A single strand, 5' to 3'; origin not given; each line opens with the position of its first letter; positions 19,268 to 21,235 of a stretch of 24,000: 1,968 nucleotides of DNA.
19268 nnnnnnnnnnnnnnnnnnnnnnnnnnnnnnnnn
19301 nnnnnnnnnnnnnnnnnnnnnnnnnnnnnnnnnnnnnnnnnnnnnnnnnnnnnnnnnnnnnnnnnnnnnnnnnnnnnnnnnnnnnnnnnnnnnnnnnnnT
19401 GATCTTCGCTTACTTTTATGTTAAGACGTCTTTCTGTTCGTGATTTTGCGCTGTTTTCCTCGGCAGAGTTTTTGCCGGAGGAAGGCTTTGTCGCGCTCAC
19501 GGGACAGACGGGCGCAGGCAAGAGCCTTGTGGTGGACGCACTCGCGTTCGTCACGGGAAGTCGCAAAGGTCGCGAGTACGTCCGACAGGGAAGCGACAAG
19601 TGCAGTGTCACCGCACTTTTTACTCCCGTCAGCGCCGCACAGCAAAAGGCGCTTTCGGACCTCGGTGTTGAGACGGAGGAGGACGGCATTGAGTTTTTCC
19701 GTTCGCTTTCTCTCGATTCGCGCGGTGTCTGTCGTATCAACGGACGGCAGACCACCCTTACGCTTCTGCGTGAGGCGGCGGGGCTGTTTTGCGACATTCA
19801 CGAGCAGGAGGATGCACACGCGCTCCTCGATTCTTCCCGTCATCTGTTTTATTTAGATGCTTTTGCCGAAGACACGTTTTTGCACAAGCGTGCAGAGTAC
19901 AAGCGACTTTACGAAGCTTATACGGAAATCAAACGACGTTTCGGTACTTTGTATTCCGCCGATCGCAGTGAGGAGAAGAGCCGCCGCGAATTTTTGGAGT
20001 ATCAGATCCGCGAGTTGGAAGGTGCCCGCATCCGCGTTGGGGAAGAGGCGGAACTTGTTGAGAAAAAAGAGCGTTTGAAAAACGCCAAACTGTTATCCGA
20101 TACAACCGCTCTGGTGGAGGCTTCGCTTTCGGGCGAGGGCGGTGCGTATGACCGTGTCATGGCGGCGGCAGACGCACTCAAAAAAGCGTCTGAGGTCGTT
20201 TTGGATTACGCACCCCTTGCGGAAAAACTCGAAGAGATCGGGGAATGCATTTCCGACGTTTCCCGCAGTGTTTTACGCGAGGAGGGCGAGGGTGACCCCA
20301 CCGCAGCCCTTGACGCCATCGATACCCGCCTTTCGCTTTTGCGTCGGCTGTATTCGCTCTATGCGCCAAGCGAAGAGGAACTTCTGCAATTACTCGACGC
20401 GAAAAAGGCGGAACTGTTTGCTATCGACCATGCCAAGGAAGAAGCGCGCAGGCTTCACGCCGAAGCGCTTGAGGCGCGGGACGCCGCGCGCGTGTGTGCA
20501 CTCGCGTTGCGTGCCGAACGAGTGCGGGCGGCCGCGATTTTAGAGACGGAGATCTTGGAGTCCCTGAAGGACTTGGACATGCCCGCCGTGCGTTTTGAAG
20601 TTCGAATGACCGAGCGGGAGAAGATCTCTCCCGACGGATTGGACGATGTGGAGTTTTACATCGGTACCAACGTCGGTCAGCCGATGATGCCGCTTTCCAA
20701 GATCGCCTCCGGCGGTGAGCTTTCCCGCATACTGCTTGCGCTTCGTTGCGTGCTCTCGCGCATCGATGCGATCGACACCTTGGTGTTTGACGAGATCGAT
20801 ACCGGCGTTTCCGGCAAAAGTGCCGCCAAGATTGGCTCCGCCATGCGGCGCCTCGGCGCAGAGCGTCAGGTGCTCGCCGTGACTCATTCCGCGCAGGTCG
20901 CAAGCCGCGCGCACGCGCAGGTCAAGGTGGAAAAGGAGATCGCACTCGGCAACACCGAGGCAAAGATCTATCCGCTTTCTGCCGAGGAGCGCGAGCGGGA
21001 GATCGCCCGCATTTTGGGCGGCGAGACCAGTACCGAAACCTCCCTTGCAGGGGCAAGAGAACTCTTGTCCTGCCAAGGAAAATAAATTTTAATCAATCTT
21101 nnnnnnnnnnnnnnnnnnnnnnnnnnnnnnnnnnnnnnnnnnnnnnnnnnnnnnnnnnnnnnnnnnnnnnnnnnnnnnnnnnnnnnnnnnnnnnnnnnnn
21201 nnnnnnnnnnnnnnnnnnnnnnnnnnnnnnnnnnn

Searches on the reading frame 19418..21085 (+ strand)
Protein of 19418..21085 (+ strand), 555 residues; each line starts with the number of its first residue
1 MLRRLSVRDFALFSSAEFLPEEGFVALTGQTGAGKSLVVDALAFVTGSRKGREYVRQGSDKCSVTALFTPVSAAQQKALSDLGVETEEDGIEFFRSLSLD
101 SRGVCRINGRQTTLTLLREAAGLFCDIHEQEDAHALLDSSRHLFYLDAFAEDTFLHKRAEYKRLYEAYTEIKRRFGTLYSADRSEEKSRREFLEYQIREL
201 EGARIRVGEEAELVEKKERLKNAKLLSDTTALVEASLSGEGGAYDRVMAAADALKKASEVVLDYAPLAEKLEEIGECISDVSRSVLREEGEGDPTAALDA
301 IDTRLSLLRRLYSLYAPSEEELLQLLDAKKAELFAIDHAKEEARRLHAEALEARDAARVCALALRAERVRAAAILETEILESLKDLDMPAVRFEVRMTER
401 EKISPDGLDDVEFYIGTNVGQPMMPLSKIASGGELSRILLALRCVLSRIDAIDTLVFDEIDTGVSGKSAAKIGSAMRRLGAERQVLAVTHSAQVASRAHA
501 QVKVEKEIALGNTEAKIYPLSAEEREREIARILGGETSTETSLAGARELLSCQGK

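Call 5: search_protein_families(library=pfam, proteins=[window:19418-21085:+])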
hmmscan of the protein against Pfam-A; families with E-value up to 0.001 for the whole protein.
window:19418-21085:+ (555 aa): 5 families
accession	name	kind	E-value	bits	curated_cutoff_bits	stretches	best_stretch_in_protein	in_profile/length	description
PF02463.25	SMC_N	-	2.7e-15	56.9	40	1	1-506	1-213/220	RecF/RecN/SMC N terminal domain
PF13304.12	AAA_21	-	7e-07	30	27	0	24-297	1-235/304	AAA domain, putative AbiEii toxin, Type IV TA system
PF13476.12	AAA_23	-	1.9e-06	29.1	27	1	4-196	1-185/201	AAA domain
PF13555.12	AAA_29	-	5.4e-05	23.3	27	1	2-45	1-45/61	P-loop containing region of AAA domain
PF20720.3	nSTAND3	-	0.00014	22.1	27.2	0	16-45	11-40/155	Novel STAND NTPase 3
